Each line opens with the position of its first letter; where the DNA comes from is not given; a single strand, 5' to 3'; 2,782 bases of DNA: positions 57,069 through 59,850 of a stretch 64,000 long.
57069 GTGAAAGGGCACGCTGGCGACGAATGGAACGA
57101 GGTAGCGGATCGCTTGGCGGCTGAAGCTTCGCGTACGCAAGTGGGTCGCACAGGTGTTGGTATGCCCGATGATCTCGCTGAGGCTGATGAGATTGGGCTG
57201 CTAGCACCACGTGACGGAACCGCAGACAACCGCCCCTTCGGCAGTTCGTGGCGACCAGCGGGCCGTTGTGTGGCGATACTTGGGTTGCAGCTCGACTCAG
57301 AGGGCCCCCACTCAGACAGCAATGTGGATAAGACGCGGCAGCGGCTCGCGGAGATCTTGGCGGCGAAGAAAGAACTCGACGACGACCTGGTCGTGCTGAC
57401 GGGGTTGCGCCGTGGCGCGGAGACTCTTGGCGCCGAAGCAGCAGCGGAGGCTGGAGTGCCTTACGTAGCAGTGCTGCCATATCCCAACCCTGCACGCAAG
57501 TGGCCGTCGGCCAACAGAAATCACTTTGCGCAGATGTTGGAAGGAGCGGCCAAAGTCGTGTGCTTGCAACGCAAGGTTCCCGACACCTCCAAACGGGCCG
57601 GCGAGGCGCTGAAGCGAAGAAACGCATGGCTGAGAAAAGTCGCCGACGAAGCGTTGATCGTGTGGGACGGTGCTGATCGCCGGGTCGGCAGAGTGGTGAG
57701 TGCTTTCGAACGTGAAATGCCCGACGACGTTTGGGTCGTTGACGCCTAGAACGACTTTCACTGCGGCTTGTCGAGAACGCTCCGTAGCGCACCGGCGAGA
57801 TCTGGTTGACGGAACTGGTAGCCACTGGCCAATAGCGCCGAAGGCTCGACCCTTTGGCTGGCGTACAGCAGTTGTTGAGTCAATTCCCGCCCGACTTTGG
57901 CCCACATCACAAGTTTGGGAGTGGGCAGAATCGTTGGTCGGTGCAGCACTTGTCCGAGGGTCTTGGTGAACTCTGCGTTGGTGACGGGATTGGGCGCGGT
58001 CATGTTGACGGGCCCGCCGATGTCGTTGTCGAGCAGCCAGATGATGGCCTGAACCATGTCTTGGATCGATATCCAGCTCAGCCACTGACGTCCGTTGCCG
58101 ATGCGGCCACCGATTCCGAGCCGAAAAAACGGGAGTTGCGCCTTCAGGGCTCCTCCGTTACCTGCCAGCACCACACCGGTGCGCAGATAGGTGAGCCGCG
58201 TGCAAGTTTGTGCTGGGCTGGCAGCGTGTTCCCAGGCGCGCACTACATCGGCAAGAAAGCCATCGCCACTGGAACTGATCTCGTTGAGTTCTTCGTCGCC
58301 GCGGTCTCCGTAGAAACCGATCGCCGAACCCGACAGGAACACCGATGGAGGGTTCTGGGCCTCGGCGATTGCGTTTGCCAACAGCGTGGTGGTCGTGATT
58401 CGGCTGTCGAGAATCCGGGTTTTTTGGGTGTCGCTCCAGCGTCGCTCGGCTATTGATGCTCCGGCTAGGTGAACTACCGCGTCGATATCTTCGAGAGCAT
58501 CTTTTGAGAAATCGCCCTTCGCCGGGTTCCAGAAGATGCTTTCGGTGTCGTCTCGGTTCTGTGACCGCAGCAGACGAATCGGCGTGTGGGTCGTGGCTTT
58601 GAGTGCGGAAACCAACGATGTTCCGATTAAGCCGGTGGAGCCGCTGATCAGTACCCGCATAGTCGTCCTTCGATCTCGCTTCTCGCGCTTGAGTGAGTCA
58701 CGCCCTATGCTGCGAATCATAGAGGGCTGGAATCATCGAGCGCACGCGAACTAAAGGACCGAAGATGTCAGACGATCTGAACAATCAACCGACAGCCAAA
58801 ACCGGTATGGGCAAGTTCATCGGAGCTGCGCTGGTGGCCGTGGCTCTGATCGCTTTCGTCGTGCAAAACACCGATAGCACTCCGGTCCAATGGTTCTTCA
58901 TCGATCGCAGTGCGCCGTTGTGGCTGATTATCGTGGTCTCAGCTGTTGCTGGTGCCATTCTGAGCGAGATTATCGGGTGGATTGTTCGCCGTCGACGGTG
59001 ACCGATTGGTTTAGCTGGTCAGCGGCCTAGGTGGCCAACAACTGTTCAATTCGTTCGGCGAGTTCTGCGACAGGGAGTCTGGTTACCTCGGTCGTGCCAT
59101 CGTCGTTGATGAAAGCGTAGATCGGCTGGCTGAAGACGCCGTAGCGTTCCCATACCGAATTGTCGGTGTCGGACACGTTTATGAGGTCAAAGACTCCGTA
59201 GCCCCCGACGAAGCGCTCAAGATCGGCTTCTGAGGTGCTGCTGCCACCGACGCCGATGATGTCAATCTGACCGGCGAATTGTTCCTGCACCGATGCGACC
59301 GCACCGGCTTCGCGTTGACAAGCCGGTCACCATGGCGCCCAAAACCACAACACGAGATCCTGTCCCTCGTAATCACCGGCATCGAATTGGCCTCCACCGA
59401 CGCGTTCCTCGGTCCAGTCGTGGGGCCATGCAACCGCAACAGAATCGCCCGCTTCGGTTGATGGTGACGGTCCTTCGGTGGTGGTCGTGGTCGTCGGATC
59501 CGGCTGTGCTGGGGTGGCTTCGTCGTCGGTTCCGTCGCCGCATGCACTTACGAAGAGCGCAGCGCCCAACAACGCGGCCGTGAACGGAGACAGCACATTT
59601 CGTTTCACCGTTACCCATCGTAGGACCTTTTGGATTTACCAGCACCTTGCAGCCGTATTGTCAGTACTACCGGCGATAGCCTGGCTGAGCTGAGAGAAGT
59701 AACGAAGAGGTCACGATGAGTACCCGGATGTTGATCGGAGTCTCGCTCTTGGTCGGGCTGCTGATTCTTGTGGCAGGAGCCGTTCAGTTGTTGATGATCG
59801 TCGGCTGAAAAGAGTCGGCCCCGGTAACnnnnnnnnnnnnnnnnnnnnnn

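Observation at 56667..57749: RNase HI fused to a YpsA-like SLOG (predicted nucleotide-binding) domain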

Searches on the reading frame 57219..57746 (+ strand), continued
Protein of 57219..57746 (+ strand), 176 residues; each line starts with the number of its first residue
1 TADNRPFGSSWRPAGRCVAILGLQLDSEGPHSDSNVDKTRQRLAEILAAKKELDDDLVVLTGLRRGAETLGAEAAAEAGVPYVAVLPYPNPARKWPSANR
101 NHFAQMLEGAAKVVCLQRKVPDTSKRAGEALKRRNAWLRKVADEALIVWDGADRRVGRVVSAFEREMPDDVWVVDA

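Call 47: find_related_loci(query=A2, collection=viral_contigs, flank=5000)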
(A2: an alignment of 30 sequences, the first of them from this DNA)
Query A2 (165 aa) in viral_contigs; peptide patterns used: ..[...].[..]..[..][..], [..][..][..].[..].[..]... (x = any residue, [..] = any of these).
55 stretches matched a pattern, but none encodes a relative of the query by tblastn (E <= 1e-3).

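Call 55: search_protein_representatives(alignment_id=A4)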
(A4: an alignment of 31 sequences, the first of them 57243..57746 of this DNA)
Query: 31 sequences, 148 profile positions. Proteins with E-value up to 0.001 (for the whole library): 2410; up to 1e-10: 395; up to 1e-30: 50. The best 150 are listed.
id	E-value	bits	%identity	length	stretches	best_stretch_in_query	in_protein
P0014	6.6e-64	230.3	-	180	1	10-147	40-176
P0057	9.2e-64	229.8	-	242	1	2-147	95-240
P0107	1.8e-62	225.7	-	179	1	2-147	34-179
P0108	1.9e-59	215.8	-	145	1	7-147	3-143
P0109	7.2e-59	214.0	-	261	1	5-147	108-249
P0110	3.2e-57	208.6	-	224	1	3-147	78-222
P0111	2.0e-55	202.8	-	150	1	5-147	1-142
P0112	2.5e-54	199.2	-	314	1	8-147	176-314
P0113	2.4e-53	196.0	-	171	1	10-147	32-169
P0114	1.8e-51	190.0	-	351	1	2-147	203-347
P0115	1.9e-50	186.6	-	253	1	3-147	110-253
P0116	3.4e-50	185.8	-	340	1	2-138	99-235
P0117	8.8e-50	184.5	-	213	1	2-147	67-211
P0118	1.6e-49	183.6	-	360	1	2-147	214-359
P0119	3.7e-48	179.2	-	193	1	2-147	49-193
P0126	4.3e-41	156.3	-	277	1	2-147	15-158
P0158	5.7e-29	117.0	-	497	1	3-89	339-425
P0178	1.9e-22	95.8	-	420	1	5-130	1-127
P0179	3.3e-22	95.0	-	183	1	12-134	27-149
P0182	1.9e-21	92.5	-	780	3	28-129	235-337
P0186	2.0e-20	89.2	-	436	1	47-140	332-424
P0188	6.1e-20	87.7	-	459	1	58-128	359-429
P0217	1.6e-16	76.5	-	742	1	57-129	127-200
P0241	2.2e-15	72.8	-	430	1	28-138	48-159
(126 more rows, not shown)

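Call 56: search_protein_families(library=pfam, proteins=[P0158, P0178, P0182, P0186, P0188, P0217, P0241, P0116, P0126, P0179], max_evalue=0.001)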
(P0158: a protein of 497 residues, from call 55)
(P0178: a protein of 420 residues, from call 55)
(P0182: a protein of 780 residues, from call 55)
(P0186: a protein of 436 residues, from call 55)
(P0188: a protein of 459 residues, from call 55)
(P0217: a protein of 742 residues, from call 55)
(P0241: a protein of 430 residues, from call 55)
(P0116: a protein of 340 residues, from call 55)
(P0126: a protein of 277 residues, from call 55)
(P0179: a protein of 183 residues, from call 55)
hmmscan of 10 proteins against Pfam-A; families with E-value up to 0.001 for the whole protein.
P0158 (497 aa): 1 family
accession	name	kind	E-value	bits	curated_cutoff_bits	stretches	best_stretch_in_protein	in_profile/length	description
PF00075.30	RNase_H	-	2.4e-21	76.8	25.8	1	150-257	15-123/141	RNase H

P0178 (420 aa): 0 families

P0182 (780 aa): 3 families
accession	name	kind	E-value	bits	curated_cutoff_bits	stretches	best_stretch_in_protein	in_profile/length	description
PF06908.16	YpsA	-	2.3e-27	96.4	27.7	2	197-352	1-164/168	YspA SLOG family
PF10686.14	YAcAr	-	5.5e-08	33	28.2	1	216-264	13-61/66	YspA, cpYpsA-related SLOG family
PF02481.21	DNA_processg_A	-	8.9e-06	25.5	29.6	1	226-349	68-185/212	DNA recombination-mediator protein A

P0186 (436 aa): 1 family
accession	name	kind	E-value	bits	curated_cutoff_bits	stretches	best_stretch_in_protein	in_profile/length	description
PF00075.30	RNase_H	-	4.9e-06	27.2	25.8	1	91-193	4-108/141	RNase H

P0188 (459 aa): 0 families

P0217 (742 aa): 1 family
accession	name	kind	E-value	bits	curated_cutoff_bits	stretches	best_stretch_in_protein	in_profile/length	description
PF01968.24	Hydantoinase_A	-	2.5e-24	86.5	22.9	2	490-556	84-149/291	Hydantoinase/oxoprolinase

P0241 (430 aa): 4 families
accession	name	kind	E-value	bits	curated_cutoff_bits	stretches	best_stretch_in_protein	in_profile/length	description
PF08719.17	NADAR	-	1.6e-23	84.2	35.1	1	288-424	9-163/163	NADAR domain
PF06908.16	YpsA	-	2.3e-14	54.2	27.7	1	11-161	2-155/168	YspA SLOG family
PF02481.21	DNA_processg_A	-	1.6e-10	41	29.6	1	31-164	60-186/212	DNA recombination-mediator protein A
PF10686.14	YAcAr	-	8.8e-05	22.7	28.2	1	28-77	12-61/66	YspA, cpYpsA-related SLOG family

P0116 (340 aa): 1 family
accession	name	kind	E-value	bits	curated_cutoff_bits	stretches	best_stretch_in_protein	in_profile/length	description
PF06908.16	YpsA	-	8e-09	36.2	27.7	1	83-222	1-140/168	YspA SLOG family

P0126 (277 aa): 1 family
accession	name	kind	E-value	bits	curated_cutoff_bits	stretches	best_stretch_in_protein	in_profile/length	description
PF05378.19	Hydant_A_N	-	7.1e-17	62.1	25.2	1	168-249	4-92/176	Hydantoinase/oxoprolinase N-terminal region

P0179 (183 aa): 3 families
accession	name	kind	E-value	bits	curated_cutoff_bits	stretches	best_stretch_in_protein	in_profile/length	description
PF06908.16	YpsA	-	1.6e-11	44.9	27.7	1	1-140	2-140/168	YspA SLOG family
PF02481.21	DNA_processg_A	-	2e-06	27.6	29.6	1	25-151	60-180/212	DNA recombination-mediator protein A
PF10686.14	YAcAr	-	1.1e-05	25.6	28.2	1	26-72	15-61/66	YspA, cpYpsA-related SLOG family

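Call 68: search_protein_families(library=phrogs, proteins=[window:57243-57746:+], max_evalue=1)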
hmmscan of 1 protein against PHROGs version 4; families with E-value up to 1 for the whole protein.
window:57243-57746:+ (168 aa): 1 family
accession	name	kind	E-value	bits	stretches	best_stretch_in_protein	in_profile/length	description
phrog_289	-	other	0.001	19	1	28-143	36-117/500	GTP-binding domain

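Call 76: find_encoding_contigs(protein=P0047, flank=3000, max_places=2)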
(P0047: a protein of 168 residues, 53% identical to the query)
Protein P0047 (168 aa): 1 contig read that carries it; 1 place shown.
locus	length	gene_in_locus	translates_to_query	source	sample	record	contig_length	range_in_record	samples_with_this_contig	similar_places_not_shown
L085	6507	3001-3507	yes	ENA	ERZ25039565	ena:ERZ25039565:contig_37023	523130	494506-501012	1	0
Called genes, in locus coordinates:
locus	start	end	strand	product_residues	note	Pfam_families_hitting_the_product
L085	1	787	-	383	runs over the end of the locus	PF17831:PDH_E1_M, PF22613:Transketolase_C_1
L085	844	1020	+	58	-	-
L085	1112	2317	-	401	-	PF28598:PDH_E1_N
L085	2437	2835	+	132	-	PF00075:RNase_H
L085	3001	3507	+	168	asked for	PF06908:YpsA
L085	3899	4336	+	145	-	PF00106:adh_short, PF13561:adh_short_C2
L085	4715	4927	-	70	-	-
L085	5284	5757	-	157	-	PF00210:Ferritin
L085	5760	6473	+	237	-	-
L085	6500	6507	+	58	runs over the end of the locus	PF01266:DAO (weak), PF03721:UDPG_MGDP_dh_N (weak), PF02254:TrkA_N (weak), PF02558:ApbA (weak)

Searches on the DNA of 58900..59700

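Call 64: search_rna_families(source=window, start=58900, end=59700, threshold=evalue, max_evalue=1, show_alignments=1)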
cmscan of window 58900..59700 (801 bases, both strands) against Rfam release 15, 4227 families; matches with E-value up to 1: 0.
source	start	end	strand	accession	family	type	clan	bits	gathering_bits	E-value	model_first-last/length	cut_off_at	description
